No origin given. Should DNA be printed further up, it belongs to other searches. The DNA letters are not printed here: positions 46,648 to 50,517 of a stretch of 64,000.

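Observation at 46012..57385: About 11.4 kb encoding three tandem paralogous giant modules with no recognisable domain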

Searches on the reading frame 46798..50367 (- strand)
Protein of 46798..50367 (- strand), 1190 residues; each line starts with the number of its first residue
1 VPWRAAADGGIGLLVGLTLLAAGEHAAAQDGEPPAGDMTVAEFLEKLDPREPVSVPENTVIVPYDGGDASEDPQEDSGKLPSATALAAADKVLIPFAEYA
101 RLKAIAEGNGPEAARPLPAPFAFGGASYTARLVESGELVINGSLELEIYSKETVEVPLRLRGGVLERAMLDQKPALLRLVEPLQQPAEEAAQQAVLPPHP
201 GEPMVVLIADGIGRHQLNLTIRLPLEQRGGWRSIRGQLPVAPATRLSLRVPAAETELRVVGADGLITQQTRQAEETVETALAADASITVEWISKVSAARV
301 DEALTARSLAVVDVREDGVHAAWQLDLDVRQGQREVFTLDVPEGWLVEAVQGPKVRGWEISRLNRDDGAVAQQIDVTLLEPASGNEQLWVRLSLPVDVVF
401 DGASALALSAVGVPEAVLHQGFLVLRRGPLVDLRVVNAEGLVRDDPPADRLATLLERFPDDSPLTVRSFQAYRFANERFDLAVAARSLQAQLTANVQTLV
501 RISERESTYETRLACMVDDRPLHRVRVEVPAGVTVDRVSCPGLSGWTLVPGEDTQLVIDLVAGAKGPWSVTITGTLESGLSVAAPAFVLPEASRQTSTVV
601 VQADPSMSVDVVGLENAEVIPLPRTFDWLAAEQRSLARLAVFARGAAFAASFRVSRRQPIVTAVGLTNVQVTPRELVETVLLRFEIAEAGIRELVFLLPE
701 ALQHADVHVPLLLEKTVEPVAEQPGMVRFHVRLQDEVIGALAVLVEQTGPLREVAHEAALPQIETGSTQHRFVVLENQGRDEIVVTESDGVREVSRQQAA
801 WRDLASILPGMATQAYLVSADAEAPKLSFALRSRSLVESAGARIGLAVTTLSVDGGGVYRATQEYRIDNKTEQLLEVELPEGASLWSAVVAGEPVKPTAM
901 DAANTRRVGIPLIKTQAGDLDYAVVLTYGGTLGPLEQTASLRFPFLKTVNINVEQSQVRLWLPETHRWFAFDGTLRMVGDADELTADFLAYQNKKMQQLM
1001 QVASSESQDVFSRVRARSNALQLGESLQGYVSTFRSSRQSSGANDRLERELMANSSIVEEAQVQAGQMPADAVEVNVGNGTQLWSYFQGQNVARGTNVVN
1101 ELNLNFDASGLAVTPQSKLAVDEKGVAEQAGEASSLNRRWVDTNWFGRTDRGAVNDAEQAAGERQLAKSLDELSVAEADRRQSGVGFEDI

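Call 83: predict_structure(alignment_id=A5)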
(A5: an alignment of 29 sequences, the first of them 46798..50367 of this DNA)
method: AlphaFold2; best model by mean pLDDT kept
length: 1190 residues; sequences in the alignment: 29
mean_pLDDT: 77.5   pTM: 0.44
mean pLDDT of the five models: 77.5, 75.7, 73.4, 73.3, 73.2
residues with pLDDT >= 90: 416; 70-90: 467; 50-70: 125; < 50: 182
segments of 3 or more residues with pLDDT < 50: 1-40, 47-51, 67-81, 108-115, 184-200, 295-301, 835-840, 1069-1075, 1110-1136, 1145-1190
pLDDT, mean of each block of 10 residues (from residue 1): 29 34 35 42 48 58 52 39 53 66 53 57 88 77 90 87 88 85 49 42 80 90 75 85 84 77 63 80 81 49 80 89 91 85 89 91 66 88 90 82 79 88 91 89 90 86 80 88 88 95 92 92 92 92 90 90 88 91 93 95 92 94 91 91 93 92 94 90 92 94 93 94 91 93 93 87 92 88 89 86 83 83 89 52 88 90 93 90 91 89 81 87 94 80 89 90 85 78 85 89 75 82 82 63 74 82 62 58 90 86 72 35 32 40 45 36 34 37 32
secondary structure, 60 per line:
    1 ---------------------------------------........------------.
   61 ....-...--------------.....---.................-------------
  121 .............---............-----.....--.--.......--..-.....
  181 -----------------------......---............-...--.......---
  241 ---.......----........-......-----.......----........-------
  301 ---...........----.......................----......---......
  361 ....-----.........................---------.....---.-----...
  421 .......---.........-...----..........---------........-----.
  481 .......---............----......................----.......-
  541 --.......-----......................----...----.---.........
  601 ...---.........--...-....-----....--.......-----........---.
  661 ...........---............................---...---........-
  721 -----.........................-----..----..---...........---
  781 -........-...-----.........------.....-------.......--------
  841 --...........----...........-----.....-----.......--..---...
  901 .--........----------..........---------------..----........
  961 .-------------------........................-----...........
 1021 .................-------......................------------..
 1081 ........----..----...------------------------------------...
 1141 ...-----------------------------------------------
elements in order (helices of 4 or more, strands of 3 or more residues): H40-47 E60-64 H83-87 E91-95 H96-107 E121-133 E137-148 E154-158 E164-170 E176-180 E204-209 E213-224 E226-228 E231-237 E244-250 E255-262 E264-269 E275-281 E286-293 E304-314 E319-341 E346-351 E355-364 E370-394 E404-408 E418-427 E431-439 E441-443 H448-457 E467-474 E480-487 E491-502 E507-528 E533-539 E543-549 E555-576 E581-583 E592-603 E607-615 E618-620 H622-625 H631-634 E637-643 E649-656 E660-671 E675-699 E706-708 E712-719 E726-750 E767-777 E782-789 E791-793 H799-807 E814-818 E826-832 E843-853 E858-868 E874-878 E884-890 E898-901 E904-911 E922-931 E953-961 H981-1004 H1010-1037 H1045-1066 H1079-1088 H1138-1143

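Call 86: fold_search(model_id=the predicted structure, library=pdb)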
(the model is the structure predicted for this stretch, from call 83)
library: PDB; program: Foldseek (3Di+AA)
matches with E <= 10: 795; with E <= 0.001: 43
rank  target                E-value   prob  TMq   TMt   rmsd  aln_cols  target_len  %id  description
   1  8t2v_A                4.5e-10  1.00  0.14  0.16  30.0       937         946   10  Cryo-EM Structures of Full-length Integrin alphaIIbbeta3 in Native Lipids (released 2023-07-26)
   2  8b6l_O                2.8e-09  1.00  0.12  0.23  22.8       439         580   10  Subtomogram average of the human Sec61-TRAP-OSTA-translocon (released 2022-12-07)
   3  7oci_A                2.9e-08  1.00  0.11  0.25  23.1       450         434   10  Cryo-EM structure of yeast Ost6p containing oligosaccharyltransferase complex (released 2022-02-16)
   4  9e8a_A                3.3e-08  1.00  0.13  0.16  28.3       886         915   10  Integrin aIIbb3 bent conformation from human platelet membrane crude preparation (released 2025-10-15)
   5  6ezn_A                5.4e-08  1.00  0.10  0.24  28.6       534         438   10  Cryo-EM structure of the yeast oligosaccharyltransferase (OST) complex (released 2018-01-17)
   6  7nxd_A                6.9e-08  1.00  0.13  0.15  21.0       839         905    8  Cryo-EM structure of human integrin alpha5beta1 in the half-bent conformation (released 2021-08-25)
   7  3fcs_A                7.7e-08  1.00  0.13  0.16  27.1       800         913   10  Structure of complete ectodomain of integrin aIIBb3 (released 2009-01-20)
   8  6s7t_E                9.4e-08  1.00  0.13  0.30  22.8       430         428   10  Cryo-EM structure of human oligosaccharyltransferase complex OST-B (released 2019-12-18)
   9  3fcs_C                1.1e-07  1.00  0.12  0.15  26.1       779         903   10  Structure of complete ectodomain of integrin aIIBb3 (released 2009-01-20)
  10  6s7o_E                1.3e-07  1.00  0.12  0.23  23.0       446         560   10  Cryo-EM structure of human oligosaccharyltransferase complex OST-A (released 2019-12-18)
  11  8pn9_E                1.6e-07  1.00  0.11  0.21  22.4       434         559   10  Structure of human oligosaccharyltransferase OST-A complex bound to NGI-1 (released 2024-05-08)
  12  4mmz_A                1.6e-07  1.00  0.12  0.15  28.0       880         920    8  Integrin AlphaVBeta3 ectodomain bound to an antagonistic tenth domain of Fibronectin (released 2014-03-26)
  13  4g1e_A                3.6e-07  1.00  0.13  0.15  25.9       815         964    8  Crystal structure of integrin alpha V beta 3 with coil-coiled tag. (released 2012-12-12)
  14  8agb_E                5.5e-07  1.00  0.10  0.25  23.2       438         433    9  Structure of yeast oligosaccharylransferase complex with lipid-linked oligosaccharide bound (released 2022-12-07)
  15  4g1m_A                7.5e-07  0.98  0.10  0.12  26.5       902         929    7  Re-refinement of alpha V beta 3 structure (released 2012-12-12)
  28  3prx_B                1.0e-05  0.47  0.07  0.07  46.0      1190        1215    7  Structure of Complement C5 in Complex with CVF and SSL7 (released 2011-01-19)
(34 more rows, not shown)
